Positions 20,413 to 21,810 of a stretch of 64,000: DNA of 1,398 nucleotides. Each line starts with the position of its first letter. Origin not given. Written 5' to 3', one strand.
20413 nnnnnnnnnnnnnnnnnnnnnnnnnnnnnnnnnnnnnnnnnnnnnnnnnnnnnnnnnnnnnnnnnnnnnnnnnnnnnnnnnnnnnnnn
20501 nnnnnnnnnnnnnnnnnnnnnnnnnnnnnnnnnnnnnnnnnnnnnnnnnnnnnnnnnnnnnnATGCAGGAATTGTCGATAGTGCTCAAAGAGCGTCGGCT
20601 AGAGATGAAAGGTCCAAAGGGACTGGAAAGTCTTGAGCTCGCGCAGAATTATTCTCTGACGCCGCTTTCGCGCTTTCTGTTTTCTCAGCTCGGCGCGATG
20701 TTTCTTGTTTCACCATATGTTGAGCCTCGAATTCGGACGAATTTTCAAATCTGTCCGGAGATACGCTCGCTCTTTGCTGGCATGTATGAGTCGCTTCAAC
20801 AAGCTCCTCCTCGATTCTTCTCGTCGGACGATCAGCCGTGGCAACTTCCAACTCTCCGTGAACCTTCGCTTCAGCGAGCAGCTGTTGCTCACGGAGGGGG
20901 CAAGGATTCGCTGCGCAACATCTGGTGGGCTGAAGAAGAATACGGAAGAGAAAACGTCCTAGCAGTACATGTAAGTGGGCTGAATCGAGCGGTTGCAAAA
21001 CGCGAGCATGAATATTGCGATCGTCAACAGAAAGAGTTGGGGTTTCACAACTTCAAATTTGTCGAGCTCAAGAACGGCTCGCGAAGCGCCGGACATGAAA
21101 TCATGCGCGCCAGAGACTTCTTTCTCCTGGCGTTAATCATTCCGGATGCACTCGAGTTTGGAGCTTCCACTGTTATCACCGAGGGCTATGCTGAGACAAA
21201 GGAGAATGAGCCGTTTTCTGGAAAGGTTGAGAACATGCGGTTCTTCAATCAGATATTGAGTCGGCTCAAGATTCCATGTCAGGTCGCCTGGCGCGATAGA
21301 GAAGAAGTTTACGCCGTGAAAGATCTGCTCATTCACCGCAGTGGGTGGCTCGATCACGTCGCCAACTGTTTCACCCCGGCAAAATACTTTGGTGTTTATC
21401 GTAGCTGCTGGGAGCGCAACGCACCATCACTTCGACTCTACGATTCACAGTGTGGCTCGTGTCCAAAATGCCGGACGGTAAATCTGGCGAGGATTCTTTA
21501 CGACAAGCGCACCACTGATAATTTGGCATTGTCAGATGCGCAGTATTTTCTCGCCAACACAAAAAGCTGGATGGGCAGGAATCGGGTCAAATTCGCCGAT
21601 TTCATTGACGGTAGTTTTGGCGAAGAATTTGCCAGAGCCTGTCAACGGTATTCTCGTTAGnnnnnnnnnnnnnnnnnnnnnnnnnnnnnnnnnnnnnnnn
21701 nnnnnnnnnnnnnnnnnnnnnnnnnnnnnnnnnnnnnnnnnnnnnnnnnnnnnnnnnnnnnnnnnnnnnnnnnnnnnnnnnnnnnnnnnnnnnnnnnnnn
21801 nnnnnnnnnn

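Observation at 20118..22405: Divergent QueC-like PP-loop enzyme in a three-gene operon with a membrane protein and an unknown, with no queuosine genes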

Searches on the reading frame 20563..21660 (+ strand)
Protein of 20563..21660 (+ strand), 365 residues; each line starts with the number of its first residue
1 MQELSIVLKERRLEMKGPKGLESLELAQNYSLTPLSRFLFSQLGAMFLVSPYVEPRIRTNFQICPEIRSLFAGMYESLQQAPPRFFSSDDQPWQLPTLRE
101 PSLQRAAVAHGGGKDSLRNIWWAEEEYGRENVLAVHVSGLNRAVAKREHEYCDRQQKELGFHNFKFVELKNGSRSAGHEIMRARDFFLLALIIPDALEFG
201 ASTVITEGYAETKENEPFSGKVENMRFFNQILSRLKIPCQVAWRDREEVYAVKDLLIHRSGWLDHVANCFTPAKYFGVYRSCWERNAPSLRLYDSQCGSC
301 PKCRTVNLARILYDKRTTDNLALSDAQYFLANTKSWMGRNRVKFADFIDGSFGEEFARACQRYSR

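Call 3: search_protein_families(library=pfam, proteins=[window:20563-21660:+], max_evalue=0.1)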
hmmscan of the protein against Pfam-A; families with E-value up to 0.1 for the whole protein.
window:20563-21660:+ (365 aa): 1 family
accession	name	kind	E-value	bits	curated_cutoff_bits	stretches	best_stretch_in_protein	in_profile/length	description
PF06508.19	QueC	-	0.023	14.7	22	0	106-170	2-61/210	Queuosine biosynthesis protein QueC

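Call 4: search_protein_families(library=padloc, proteins=[window:20563-21660:+], max_evalue=0.1)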
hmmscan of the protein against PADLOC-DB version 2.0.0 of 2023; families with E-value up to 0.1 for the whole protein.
window:20563-21660:+ (365 aa): 0 families

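Call 8: find_homologous_proteins(query=window:20563-21660:+, max_evalue=0.001)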
Query window:20563-21660:+ (365 aa): 37 proteins with E <= 0.001 among 1732 candidates.
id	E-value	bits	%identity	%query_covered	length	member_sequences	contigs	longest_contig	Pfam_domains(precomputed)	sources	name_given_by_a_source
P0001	2.4e-250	848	100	100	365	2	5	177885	-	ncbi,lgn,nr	ncbi:MAG: hypothetical protein P4L53_09225 [Candidatus Obscuribacterales bacterium]|nr:hypothetical 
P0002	6.4e-211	718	84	99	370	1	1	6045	-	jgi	jgi:7-cyano-7-deazaguanine synthase in queuosine biosynthesis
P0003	1.6e-204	697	82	99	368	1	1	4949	-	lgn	-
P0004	2.0e-113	397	50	97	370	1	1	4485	-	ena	-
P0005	3.6e-110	386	48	100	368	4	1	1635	-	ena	-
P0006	1.4e-109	384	48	100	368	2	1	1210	-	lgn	-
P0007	1.8e-108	381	48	99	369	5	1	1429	-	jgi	-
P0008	6.4e-108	379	48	96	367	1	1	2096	-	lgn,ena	-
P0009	2.4e-105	370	47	99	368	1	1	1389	-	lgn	-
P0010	2.1e-104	367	46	100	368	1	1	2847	-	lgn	-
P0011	2.6e-104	367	46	99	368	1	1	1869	-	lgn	-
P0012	4.9e-101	356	46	99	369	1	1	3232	-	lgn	-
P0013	7.9e-101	356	48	99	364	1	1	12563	-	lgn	-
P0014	8.9e-96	339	47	96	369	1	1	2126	-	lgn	-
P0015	9.5e-96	339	46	96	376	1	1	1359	-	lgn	-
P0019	3.6e-91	324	46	96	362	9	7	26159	-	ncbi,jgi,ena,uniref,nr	ncbi:MAG: hypothetical protein A3G64_00130 [Candidatus Liptonbacteria bacterium RIFCSPLOWO2_12_FULL_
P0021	2.6e-90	321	44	96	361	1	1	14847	-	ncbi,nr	ncbi:MAG: hypothetical protein Q8Q41_00295 [bacterium]|nr:hypothetical protein [bacterium]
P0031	2.4e-70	255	39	94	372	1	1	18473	-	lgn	-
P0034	1.1e-62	230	38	98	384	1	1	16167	-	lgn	-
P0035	2.1e-61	226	35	99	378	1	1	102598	-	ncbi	-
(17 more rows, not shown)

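Call 9: search_solved_structures(query=window:20563-21660:+, max_evalue=10, show_alignments=3)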
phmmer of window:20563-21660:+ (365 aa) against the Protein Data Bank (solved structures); distinct sequences matched with E-value up to 10: 4.
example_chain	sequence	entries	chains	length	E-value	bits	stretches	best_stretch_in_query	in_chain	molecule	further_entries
6nu2_AS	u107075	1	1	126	0.048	15.7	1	94-139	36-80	28S ribosomal protein S23, mitochondrial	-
9ojm_S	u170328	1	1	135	0.056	15.5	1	94-139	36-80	28S ribosomal protein S23, mitochondrial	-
3j9m_AS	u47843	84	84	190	0.11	14.6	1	94-139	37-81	mS23 | 28S ribosomal protein S23, mitochondrial | Small ribosomal subunit protein mS23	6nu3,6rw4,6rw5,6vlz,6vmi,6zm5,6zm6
7y3p_A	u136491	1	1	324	2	10.4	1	33-104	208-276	DNA-binding protein YbiB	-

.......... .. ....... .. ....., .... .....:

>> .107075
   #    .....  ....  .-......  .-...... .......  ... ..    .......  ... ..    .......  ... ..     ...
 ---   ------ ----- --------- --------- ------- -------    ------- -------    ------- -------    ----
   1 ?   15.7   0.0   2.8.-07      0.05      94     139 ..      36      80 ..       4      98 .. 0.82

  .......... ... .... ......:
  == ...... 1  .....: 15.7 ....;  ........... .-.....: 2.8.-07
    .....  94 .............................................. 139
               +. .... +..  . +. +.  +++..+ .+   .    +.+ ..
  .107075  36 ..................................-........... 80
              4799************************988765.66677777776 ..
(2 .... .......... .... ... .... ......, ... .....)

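Call 11: find_encoding_contigs(protein=P0019, flank=6000, max_places=3)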
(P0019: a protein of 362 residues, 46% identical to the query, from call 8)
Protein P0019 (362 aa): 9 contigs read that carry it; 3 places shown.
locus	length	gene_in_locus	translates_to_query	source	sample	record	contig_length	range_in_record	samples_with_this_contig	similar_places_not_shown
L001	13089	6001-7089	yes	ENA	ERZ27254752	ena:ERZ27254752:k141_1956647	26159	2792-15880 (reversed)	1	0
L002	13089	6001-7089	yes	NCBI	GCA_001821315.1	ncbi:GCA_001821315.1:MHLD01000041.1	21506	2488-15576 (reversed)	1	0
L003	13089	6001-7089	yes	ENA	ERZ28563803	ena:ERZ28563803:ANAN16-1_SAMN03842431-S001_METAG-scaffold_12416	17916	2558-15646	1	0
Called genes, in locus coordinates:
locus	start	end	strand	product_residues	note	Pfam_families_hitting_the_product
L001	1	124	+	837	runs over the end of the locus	PF13191:AAA_16 (faint), PF00158:Sigma54_activat (faint), PF00004:AAA (weak), PF05729:NACHT (faint), PF00004:AAA, PF07724:AAA_2, PF07728:AAA_5, PF10431:ClpB_D2-small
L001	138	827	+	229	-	PF07690:MFS_1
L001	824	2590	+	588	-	PF14716:HHH_8, PF14520:HHH_5 (faint), PF14791:DNA_pol_B_thumb, PF02811:PHP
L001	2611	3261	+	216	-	PF02457:DAC (weak)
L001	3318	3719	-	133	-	-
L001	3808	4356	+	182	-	PF00293:NUDIX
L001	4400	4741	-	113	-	PF00453:Ribosomal_L20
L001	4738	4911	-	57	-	PF01632:Ribosomal_L35p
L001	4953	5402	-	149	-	PF05198:IF3_N, PF00707:IF3_C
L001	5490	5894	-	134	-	PF07681:DoxX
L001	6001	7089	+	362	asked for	-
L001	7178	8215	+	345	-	-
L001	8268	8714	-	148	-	-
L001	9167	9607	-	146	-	PF01668:SmpB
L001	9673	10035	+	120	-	-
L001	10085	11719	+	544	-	PF03485:Arg_tRNA_synt_N, PF00750:tRNA-synt_1d, PF01406:tRNA-synt_1e (faint), PF09334:tRNA-synt_1g (faint), PF05746:DALR_1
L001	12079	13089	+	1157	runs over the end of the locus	PF00133:tRNA-synt_1, PF00300:His_Phos_1, PF00133:tRNA-synt_1, PF01921:tRNA-synt_1f (weak), PF09334:tRNA-synt_1g, PF08264:Anticodon_1, PF19302:DUF5915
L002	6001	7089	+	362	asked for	-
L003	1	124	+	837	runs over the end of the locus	PF13191:AAA_16 (faint), PF00158:Sigma54_activat (faint), PF00004:AAA (weak), PF05729:NACHT (faint), PF00004:AAA, PF07724:AAA_2, PF07728:AAA_5, PF10431:ClpB_D2-small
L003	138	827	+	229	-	PF07690:MFS_1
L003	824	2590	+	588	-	PF14716:HHH_8, PF14520:HHH_5 (faint), PF14791:DNA_pol_B_thumb, PF02811:PHP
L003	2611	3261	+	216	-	PF02457:DAC (weak)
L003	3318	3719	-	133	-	-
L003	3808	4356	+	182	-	PF00293:NUDIX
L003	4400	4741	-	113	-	PF00453:Ribosomal_L20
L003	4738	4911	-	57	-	PF01632:Ribosomal_L35p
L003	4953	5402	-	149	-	PF05198:IF3_N, PF00707:IF3_C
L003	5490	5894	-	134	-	PF07681:DoxX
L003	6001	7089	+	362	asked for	-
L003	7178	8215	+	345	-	-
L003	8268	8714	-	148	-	-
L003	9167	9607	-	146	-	PF01668:SmpB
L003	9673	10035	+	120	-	-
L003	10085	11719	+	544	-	PF03485:Arg_tRNA_synt_N, PF00750:tRNA-synt_1d, PF01406:tRNA-synt_1e (faint), PF09334:tRNA-synt_1g (faint), PF05746:DALR_1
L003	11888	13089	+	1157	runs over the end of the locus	?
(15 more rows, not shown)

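Call 12: find_encoding_contigs(protein=P0035, flank=6000, max_places=2)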
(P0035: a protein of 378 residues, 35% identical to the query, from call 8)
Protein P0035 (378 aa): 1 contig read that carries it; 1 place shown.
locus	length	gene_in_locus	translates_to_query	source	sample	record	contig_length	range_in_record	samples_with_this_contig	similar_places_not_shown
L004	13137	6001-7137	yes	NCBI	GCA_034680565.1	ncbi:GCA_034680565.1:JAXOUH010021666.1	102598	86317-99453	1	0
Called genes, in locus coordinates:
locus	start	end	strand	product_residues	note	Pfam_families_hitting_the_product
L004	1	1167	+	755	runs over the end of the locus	PF01326:PPDK_N, PF00391:PEP-utilizers, PF02896:PEP-utilizers_C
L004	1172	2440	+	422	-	PF03952:Enolase_N, PF00113:Enolase_C, PF13378:MR_MLE_C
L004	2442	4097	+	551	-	PF01676:Metalloenzyme, PF06415:iPGM_N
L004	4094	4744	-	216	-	PF09335:VTT_dom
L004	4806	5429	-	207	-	PF01726:LexA_DNA_bind, PF13412:HTH_24 (faint), PF00717:Peptidase_S24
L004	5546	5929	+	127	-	-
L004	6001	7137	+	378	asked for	-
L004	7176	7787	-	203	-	-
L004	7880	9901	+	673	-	PF00270:DEAD (faint), PF04851:ResIII, PF17757:UvrB_inter, PF27431:UvrB_3rd, PF00271:Helicase_C, PF12344:UvrB, PF02151:UVR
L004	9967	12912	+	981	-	PF00005:ABC_tran (faint), PF02463:SMC_N (faint), PF13191:AAA_16 (faint), PF13476:AAA_23 (faint), PF13555:AAA_29 (faint), PF20703:nSTAND1 (faint), PF17760:UvrA_inter, PF17755:UvrA_DNA-bind, +4 more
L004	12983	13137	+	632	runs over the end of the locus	PF01841:Transglut_core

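Call 13: find_encoding_contigs(protein=P0031, flank=5000, max_places=2)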
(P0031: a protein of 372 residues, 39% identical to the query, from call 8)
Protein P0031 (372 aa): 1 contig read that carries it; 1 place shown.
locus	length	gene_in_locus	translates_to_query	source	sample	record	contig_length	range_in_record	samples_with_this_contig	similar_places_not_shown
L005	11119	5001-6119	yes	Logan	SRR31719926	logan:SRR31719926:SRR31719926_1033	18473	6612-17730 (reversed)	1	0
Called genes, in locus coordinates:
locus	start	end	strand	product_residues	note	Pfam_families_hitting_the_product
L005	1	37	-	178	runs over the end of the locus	-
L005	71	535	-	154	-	-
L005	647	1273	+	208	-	PF01476:LysM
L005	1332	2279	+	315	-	PF04055:Radical_SAM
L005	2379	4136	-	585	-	PF13522:GATase_6, PF13537:GATase_7, PF01380:SIS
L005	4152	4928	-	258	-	PF12705:PDDEXK_1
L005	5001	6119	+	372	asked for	-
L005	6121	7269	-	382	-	PF09903:DUF2130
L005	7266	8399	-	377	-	PF02518:HATPase_c (faint)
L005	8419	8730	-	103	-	-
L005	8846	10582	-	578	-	PF00664:ABC_membrane (weak), PF00005:ABC_tran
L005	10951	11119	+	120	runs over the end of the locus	PF07883:Cupin_2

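Call 14: find_encoding_contigs(protein=P0034, flank=5000, max_places=2)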
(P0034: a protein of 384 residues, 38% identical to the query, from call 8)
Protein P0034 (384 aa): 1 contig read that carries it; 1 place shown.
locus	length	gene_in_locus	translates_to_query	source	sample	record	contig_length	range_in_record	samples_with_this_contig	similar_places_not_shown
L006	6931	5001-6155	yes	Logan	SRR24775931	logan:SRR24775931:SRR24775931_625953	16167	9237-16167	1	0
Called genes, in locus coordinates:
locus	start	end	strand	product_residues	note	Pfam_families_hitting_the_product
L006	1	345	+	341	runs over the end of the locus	-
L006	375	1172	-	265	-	PF01884:PcrB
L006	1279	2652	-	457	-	-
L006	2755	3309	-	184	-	-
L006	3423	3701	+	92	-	-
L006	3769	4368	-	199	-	PF00300:His_Phos_1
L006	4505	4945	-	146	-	-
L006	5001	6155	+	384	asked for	-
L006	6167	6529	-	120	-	PF08818:DUF1801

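Call 15: find_encoding_contigs(protein=P0021, flank=5000, max_places=2)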
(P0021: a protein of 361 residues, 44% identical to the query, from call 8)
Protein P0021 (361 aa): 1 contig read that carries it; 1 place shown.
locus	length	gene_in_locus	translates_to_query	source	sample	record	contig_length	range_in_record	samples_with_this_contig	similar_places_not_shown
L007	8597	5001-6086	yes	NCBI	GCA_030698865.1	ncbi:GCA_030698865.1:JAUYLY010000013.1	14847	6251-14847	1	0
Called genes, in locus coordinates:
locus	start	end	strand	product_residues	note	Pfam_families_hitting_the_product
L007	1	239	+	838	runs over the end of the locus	PF13191:AAA_16 (faint), PF00004:AAA (weak), PF17871:AAA_lid_9 (weak), PF00158:Sigma54_activat (weak), PF00004:AAA, PF07724:AAA_2, PF07728:AAA_5, PF10431:ClpB_D2-small, +2 more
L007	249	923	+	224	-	PF07690:MFS_1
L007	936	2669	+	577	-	PF14716:HHH_8, PF14520:HHH_5 (weak), PF14791:DNA_pol_B_thumb, PF02811:PHP (weak)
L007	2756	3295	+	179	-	PF00293:NUDIX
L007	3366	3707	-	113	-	PF00453:Ribosomal_L20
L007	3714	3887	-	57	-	PF01632:Ribosomal_L35p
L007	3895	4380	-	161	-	PF05198:IF3_N, PF00707:IF3_C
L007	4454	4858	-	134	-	PF07681:DoxX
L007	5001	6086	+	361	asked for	-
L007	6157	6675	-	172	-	-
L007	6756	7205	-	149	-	-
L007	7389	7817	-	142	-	-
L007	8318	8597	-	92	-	?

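Call 16: find_encoding_contigs(protein=P0013, flank=5000, max_places=2)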
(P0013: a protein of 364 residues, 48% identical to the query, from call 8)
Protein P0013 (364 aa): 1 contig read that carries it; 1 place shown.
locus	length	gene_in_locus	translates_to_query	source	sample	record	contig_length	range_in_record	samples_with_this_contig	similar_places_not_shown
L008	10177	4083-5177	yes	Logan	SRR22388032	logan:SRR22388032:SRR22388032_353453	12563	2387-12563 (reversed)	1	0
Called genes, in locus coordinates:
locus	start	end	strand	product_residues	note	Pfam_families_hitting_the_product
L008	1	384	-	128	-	?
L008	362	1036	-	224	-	PF01025:GrpE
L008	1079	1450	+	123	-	PF11950:DUF3467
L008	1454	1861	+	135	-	PF12840:HTH_20, PF08279:HTH_11 (faint), PF01022:HTH_5 (weak)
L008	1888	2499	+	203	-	-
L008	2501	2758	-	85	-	-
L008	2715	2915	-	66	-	-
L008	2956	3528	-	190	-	PF00827:Ribosomal_L15e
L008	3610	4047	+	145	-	PF07291:MauE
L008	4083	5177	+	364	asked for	-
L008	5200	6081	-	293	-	-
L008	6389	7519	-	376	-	PF13439:Glyco_transf_4, PF13579:Glyco_trans_4_4 (faint), PF20706:GT4-conflict, PF00534:Glycos_transf_1, PF13692:Glyco_trans_1_4, PF13524:Glyco_trans_1_2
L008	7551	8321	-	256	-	PF00561:Abhydrolase_1, PF12146:Hydrolase_4 (weak)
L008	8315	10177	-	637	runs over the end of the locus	PF02824:TGS, PF07973:tRNA_SAD, PF00587:tRNA-synt_2b, PF03129:HGTP_anticodon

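Call 19: search_solved_structures(query=A1, max_evalue=10, show_alignments=3)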
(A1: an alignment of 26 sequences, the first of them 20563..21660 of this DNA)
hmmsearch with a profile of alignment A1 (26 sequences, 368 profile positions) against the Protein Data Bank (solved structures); distinct sequences matched with E-value up to 10: 24.
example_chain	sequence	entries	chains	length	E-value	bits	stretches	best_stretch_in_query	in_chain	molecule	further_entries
2vxo_A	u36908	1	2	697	0.00083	21.2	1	85-171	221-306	GMP SYNTHASE [GLUTAMINE-HYDROLYZING]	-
5mko_A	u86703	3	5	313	0.0011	20.9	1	73-168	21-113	TtuA PH0300 | PH0300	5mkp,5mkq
3vrh_A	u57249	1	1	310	0.0011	20.8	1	73-168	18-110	Putative uncharacterized protein PH0300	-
3bl5_A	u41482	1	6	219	0.0039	19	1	102-168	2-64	Queuosine biosynthesis protein queC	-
5gha_A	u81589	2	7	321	0.043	15.6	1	97-170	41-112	Sulfur Transferase TtuA | tRNA-5-methyluridine(54) 2-sulfurtransferase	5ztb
5b4e_A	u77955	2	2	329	0.045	15.5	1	97-170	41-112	Sulfur Transferase TtuA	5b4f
8qca_E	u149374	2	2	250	0.1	14.3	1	171-243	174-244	Superkiller protein 7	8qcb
6b2o_A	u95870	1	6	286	0.14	13.8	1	98-138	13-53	ATP-utilizing enzyme of the PP-loopsuperfamily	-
5udq_A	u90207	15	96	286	0.15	13.8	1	98-138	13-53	Lactate racemization operon protein LarE | ATP-utilizing enzyme of the PP-loopsuperfamily | Pyridinium-3,5-biscarboxylic acid mononucleotide sulfurtransferase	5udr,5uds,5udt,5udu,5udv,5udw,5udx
8t42_N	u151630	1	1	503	0.16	13.7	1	214-273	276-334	Tubulin polyglutamylase TTLL6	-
6vzq_A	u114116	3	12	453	0.17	13.6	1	214-273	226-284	Tubulin polyglutamylase TTLL6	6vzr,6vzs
6vzt_A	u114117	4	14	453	0.17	13.6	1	214-273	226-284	Tubulin polyglutamylase TTLL6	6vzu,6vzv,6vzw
6xnq_A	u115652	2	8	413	0.19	13.4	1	95-138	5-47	Argininosuccinate synthase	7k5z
1wy5_A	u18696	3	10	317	0.36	12.5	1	101-161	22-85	Hypothetical UPF0072 protein AQ_1887 | tRNA(Ile)-lysidine synthase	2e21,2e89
4u7j_A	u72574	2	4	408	0.39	12.4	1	97-135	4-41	Argininosuccinate synthase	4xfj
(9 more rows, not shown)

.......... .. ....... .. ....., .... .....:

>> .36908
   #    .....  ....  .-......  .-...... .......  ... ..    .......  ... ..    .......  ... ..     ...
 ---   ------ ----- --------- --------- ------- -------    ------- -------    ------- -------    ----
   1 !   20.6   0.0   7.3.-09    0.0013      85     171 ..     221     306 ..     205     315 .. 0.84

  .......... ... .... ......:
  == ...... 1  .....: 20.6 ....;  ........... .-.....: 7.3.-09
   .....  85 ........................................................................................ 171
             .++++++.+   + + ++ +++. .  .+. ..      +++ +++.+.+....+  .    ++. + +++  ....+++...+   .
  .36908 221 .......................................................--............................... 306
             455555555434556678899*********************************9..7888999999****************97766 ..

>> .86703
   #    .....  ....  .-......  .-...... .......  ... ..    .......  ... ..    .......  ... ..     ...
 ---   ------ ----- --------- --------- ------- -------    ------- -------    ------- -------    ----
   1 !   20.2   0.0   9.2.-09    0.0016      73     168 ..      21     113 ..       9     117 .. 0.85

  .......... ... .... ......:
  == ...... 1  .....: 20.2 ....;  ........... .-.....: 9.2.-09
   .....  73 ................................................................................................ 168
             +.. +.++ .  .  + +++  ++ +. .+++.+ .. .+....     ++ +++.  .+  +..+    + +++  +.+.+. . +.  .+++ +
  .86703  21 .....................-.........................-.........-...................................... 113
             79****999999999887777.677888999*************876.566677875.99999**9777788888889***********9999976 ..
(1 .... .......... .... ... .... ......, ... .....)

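Call 20: search_protein_families(library=pfam, alignment_id=A1, max_evalue=1)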
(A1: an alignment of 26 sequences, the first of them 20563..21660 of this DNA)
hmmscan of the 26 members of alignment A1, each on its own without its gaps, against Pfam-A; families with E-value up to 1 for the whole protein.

A. member 1, window:20563-21660:+ (365 aa): 1 family
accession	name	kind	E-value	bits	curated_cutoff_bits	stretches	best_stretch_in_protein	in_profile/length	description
PF06508.19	QueC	-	0.023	14.7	22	1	106-170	2-61/210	Queuosine biosynthesis protein QueC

B. families by the number of members that match (of 26 scanned): 11 families
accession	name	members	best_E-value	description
PF01902.24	Diphthami_syn_2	14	0.00022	Diphthamide synthase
PF01171.26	ATP_bind_3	12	0.0053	PP-loop family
PF06508.19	QueC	11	0.022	Queuosine biosynthesis protein QueC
PF00764.25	Arginosuc_synth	5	0.0029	Arginosuccinate synthase N-terminal HUP domain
PF02540.23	NAD_synthase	3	0.048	NAD synthase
PF24167.1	DUF7411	3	0.18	Family of unknown function (DUF7411)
PF10589.14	NADH_4Fe-4S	2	0.079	NADH-ubiquinone oxidoreductase-F iron-sulfur binding region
PF03995.18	Inhibitor_I36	1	0.038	Peptidase inhibitor family I36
PF18132.6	Tyrosinase_C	1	0.13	Tyrosinase C-terminal domain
PF06286.16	Coleoptericin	1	0.19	Coleoptericin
PF12819.13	Malectin_like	1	0.22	Malectin-like domain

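Call 21: find_encoding_contigs(protein=P0002, flank=6000, max_places=2)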
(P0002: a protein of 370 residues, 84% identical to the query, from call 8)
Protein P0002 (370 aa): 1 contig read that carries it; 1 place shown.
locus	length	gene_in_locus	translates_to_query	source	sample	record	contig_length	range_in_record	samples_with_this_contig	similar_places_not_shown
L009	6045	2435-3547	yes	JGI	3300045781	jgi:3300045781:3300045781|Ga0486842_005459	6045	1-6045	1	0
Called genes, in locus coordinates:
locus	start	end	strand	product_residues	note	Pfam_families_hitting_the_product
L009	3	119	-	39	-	?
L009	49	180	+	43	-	-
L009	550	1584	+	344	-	PF01734:Patatin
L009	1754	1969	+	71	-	-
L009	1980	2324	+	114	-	-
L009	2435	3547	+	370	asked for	-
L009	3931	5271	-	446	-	-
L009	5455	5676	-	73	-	-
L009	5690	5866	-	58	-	-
